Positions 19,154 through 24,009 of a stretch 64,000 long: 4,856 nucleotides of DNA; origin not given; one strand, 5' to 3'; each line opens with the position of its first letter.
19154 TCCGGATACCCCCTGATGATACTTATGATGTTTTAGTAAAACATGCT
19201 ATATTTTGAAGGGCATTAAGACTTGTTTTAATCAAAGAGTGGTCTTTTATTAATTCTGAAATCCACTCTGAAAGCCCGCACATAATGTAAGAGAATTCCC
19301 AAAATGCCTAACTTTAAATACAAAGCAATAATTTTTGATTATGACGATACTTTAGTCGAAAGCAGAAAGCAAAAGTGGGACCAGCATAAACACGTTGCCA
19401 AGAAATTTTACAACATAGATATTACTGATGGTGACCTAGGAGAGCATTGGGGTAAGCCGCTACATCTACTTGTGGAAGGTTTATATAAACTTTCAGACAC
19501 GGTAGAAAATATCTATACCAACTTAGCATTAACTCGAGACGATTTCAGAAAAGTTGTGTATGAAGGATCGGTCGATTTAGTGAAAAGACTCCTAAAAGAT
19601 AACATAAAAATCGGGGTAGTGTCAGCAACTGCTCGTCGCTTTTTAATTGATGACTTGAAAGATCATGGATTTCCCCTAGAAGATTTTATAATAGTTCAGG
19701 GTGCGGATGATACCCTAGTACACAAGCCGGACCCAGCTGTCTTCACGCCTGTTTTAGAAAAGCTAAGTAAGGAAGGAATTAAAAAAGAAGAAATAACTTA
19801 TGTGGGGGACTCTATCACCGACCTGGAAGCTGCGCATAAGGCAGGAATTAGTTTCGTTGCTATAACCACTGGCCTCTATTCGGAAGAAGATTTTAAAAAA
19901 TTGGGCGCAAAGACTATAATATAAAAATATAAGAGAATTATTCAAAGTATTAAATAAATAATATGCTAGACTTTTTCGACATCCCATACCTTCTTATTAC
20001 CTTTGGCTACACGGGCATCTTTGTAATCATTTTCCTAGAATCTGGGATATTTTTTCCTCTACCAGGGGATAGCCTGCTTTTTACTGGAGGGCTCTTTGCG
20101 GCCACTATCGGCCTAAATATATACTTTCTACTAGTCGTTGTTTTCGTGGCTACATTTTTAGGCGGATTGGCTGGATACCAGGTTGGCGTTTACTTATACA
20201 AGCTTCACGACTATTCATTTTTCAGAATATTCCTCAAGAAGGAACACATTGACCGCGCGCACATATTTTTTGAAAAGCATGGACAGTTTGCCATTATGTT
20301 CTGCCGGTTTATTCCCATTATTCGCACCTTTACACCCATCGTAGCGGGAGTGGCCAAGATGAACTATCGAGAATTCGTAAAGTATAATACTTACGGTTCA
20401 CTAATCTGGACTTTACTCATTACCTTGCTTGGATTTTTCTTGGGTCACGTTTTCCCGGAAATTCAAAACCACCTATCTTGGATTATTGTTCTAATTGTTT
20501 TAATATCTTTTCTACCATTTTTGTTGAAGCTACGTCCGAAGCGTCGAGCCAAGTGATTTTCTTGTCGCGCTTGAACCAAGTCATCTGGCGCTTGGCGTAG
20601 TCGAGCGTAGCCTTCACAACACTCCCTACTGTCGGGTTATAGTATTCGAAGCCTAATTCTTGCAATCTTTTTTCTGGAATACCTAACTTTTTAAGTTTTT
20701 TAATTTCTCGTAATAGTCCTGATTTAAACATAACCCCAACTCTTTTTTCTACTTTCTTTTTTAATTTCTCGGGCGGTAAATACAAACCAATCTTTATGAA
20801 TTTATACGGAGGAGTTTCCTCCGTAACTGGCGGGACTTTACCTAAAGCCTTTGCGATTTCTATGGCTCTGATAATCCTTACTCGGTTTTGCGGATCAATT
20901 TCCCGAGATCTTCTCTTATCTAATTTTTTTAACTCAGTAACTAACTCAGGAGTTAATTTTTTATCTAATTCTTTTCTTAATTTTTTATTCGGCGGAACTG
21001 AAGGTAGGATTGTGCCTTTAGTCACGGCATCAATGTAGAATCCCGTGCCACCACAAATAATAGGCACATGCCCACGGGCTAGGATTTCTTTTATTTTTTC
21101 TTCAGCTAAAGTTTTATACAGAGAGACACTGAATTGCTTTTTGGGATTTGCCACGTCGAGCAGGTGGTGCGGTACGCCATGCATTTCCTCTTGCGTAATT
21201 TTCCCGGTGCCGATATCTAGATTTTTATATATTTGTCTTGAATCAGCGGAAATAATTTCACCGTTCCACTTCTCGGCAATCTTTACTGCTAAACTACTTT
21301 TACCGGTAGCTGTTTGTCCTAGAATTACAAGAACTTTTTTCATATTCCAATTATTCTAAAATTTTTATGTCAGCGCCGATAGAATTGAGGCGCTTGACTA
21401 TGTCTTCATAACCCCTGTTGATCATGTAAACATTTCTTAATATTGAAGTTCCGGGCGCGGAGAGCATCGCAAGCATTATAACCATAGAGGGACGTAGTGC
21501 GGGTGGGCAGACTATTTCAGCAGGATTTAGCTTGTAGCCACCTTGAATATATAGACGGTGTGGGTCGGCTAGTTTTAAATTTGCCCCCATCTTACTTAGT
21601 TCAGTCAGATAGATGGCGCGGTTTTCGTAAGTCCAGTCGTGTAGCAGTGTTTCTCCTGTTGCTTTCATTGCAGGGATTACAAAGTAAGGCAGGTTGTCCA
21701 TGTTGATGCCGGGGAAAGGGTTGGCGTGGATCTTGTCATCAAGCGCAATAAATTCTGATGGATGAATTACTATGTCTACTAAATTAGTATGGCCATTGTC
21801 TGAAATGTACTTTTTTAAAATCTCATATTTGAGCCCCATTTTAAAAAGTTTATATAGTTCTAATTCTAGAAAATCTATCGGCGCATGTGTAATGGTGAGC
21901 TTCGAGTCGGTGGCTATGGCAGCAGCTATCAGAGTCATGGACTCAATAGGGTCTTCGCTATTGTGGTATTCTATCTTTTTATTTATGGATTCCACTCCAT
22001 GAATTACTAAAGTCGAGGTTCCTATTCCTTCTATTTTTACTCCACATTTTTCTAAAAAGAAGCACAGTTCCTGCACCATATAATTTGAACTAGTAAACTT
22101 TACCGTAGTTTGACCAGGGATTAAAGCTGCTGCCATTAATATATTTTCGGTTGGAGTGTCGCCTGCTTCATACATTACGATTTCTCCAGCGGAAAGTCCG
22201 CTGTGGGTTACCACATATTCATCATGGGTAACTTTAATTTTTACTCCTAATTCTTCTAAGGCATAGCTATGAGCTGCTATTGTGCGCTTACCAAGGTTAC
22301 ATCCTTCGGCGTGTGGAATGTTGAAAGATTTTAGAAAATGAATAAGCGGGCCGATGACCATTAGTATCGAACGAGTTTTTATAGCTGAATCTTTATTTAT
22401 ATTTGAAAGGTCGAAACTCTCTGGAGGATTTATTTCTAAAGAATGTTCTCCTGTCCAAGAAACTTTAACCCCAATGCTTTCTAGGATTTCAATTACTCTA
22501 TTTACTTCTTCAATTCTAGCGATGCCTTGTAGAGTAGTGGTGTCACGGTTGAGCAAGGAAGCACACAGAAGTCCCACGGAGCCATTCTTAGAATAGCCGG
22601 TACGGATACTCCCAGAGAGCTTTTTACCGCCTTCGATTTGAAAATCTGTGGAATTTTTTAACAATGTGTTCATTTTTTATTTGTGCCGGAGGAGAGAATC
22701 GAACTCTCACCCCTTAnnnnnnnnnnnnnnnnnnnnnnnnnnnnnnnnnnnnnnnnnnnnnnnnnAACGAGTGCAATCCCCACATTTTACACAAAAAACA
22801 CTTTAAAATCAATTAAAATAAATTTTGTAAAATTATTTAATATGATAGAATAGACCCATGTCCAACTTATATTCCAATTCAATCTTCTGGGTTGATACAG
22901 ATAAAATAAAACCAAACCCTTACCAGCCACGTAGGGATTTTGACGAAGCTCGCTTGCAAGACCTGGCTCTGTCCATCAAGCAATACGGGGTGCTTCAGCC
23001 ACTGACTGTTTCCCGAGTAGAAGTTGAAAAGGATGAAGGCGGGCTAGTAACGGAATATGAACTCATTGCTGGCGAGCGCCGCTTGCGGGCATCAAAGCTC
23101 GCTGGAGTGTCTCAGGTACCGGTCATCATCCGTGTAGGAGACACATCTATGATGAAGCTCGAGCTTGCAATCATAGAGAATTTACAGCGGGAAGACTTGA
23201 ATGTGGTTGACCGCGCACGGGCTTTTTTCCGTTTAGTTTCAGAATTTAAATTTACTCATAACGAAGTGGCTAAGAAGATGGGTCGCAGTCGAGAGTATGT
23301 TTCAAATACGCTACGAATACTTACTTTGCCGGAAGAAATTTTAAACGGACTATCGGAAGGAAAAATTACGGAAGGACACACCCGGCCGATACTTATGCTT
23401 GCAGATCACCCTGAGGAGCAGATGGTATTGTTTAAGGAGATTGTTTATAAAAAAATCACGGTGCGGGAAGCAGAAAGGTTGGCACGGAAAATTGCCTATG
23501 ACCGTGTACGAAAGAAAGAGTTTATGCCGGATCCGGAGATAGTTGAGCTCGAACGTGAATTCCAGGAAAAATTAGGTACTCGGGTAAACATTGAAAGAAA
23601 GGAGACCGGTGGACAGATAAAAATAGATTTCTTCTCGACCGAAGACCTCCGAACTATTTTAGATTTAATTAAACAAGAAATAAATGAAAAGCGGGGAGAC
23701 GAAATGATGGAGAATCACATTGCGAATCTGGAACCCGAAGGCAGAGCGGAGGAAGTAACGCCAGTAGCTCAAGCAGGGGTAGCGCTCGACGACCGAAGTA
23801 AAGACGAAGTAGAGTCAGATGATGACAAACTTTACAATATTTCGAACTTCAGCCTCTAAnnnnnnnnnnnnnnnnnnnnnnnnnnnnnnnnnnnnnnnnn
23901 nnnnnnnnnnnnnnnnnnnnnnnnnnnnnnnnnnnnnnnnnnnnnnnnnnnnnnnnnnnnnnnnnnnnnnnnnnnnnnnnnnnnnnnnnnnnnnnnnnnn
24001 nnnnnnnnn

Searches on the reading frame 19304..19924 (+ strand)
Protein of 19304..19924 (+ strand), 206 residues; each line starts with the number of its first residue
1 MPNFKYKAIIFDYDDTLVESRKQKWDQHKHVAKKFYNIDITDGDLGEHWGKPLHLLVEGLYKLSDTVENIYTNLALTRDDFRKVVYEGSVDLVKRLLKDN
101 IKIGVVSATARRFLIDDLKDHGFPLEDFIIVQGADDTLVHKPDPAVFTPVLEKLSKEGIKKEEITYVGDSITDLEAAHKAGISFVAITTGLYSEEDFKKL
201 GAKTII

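Call 4: search_protein_families(library=pfam, proteins=[window:19304-19924:+], max_evalue=0.1)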
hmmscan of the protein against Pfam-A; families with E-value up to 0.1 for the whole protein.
window:19304-19924:+ (206 aa): 8 families
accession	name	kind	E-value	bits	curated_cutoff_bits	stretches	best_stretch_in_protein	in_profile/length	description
PF13419.12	HAD_2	-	7.9e-28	98.2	23.8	1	9-187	1-178/178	Haloacid dehalogenase-like hydrolase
PF00702.32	Hydrolase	-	3.4e-18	67.2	26.4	1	6-181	1-191/191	haloacid dehalogenase-like hydrolase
PF13242.12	Hydrolase_like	-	3.5e-11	43.3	22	1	140-199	3-60/75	HAD-hyrolase-like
PF12710.13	HAD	-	8e-06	26.8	27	1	78-177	70-188/189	haloacid dehalogenase-like hydrolase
PF08645.17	PNK3P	-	0.00052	20.2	22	1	8-171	2-127/161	Polynucleotide kinase 3 phosphatase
PF06888.18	Put_Phosphatase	-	0.014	15.3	27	0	147-178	155-186/234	Putative Phosphatase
PF20795.3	DUF6841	-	0.038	14.9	27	1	45-109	28-92/129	NTF2-like protein (DUF6841)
PF08282.18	Hydrolase_3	-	0.074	13.2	20.9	0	9-37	1-29/255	haloacid dehalogenase-like hydrolase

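Call 5: search_protein_families(library=ncbifam, proteins=[window:19304-19924:+], max_evalue=0.1)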
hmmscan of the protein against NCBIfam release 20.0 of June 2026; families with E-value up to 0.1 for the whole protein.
window:19304-19924:+ (206 aa): 52 families (the best 25 are shown)
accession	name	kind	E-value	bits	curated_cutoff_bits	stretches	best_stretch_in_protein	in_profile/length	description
NF009804.0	PRK13288.1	equivalog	3.7e-17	62.5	218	1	6-198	3-192/215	pyrophosphatase PpaX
NF009695.0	PRK13222.1-2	equivalog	6.2e-15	55.3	225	1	5-204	5-210/226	phosphoglycolate phosphatase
NF009697.0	PRK13222.1-4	equivalog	2e-13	50.2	327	1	6-191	7-197/232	phosphoglycolate phosphatase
TIGR02252.1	DREG-2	subfamily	4.9e-13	49.3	155.2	1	84-183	105-200/203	HAD hydrolase, REG-2-like, family IA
TIGR02253.1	CTE7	subfamily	5.6e-13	49.2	169.75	2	67-195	79-202/221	TIGR02253 family HAD-type hydrolase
TIGR01662.1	HAD-SF-IIIA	subfamily_domain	4.5e-11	43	44.6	1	82-189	23-140/141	HAD-IIIA family hydrolase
TIGR02254.1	YjjG_YfnB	equivalog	5.3e-11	42.4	159.9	1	85-188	98-197/223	YjjG family noncanonical pyrimidine nucleotidase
NF053653.1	InDiPhoBT2121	equivalog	1.4e-10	41.1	245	1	7-205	2-204/216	inorganic diphosphatase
NF009698.0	PRK13223.1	equivalog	2e-10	40.3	466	1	83-191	100-204/272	phosphoglycolate phosphatase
TIGR01449.2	PGP_bact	equivalog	2.9e-10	40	180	1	84-203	85-200/213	phosphoglycolate phosphatase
TIGR01549.1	HAD-SF-IA-v1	subfamily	1.1e-09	38.9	23.3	1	91-181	69-149/149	HAD-IA family hydrolase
NF009694.0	PRK13222.1-1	equivalog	9.9e-09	34.9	415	1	91-192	118-215/252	phosphoglycolate phosphatase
TIGR02009.1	PGMB-YQAB-SF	subfamily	8e-08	32.7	153.35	1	6-187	1-186/186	beta-phosphoglucomutase family hydrolase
NF009699.0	PRK13225.1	equivalog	8.3e-08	32.1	368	1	6-192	62-243/273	phosphoglycolate phosphatase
TIGR01990.1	bPGM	equivalog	2.7e-07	30.7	189.4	1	82-187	87-186/187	beta-phosphoglucomutase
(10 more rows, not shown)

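Call 40: search_protein_families(library=padloc, proteins=[window:19304-19924:+], max_evalue=0.01)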
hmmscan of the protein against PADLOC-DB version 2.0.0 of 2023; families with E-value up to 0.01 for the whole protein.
window:19304-19924:+ (206 aa): 0 families

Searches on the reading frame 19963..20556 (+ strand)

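Call 17: search_protein_families(library=pfam, proteins=[window:19963-20556:+], max_evalue=0.00001)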
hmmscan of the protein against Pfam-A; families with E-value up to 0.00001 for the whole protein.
window:19963-20556:+ (197 aa): 1 family
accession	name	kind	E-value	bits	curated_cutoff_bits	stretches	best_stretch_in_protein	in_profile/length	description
PF09335.16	VTT_dom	-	1.1e-19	71.6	33.9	1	33-157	1-121/123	VTT domain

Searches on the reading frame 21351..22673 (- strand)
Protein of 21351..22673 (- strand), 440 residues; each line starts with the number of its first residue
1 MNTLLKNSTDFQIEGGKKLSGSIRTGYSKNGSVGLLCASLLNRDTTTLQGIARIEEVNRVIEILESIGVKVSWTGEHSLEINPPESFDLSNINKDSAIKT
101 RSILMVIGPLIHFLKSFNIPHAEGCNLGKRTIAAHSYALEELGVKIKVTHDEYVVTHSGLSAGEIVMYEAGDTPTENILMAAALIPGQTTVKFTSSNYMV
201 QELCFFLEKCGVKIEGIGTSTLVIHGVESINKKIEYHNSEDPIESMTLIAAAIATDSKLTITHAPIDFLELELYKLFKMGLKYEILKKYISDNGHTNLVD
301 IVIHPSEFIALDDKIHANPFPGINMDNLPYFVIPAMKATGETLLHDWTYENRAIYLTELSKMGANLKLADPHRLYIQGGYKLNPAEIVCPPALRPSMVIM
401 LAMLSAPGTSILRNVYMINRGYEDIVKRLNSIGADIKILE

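Call 17: search_protein_families(library=pfam, proteins=[window:21351-22673:-], max_evalue=0.00001)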
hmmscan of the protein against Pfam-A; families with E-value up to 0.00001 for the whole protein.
window:21351-22673:- (440 aa): 1 family
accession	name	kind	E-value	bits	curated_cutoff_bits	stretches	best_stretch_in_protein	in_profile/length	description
PF00275.25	EPSP_synthase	-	1.8e-39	136.1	22.8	1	14-429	2-417/417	EPSP synthase (3-phosphoshikimate 1-carboxyvinyltransferase)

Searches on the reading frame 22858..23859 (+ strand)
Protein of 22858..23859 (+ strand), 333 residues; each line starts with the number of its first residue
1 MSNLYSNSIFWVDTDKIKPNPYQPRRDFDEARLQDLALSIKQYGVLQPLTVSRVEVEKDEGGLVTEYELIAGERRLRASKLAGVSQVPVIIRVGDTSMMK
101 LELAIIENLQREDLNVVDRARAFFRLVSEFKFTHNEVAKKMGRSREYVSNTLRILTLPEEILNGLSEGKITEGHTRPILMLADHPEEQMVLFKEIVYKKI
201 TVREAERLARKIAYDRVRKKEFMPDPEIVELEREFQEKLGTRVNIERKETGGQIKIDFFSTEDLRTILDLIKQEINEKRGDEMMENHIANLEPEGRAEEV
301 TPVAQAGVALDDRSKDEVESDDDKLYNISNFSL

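Call 17: search_protein_families(library=pfam, proteins=[window:22858-23859:+], max_evalue=0.00001)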
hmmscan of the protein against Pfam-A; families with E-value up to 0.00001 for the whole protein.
window:22858-23859:+ (333 aa): 3 families
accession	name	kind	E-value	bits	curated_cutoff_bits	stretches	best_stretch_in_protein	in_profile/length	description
PF17762.8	HTH_ParB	-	9.5e-30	103.2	22.6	1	112-212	1-100/102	ParB HTH domain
PF02195.25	ParB_N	-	5.5e-26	90.9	26.3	1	12-110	6-95/95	ParB N-terminal domain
PF23552.2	ParB_C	-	1.8e-10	40.6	23.8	1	224-272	1-50/50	ParB dimerisation domain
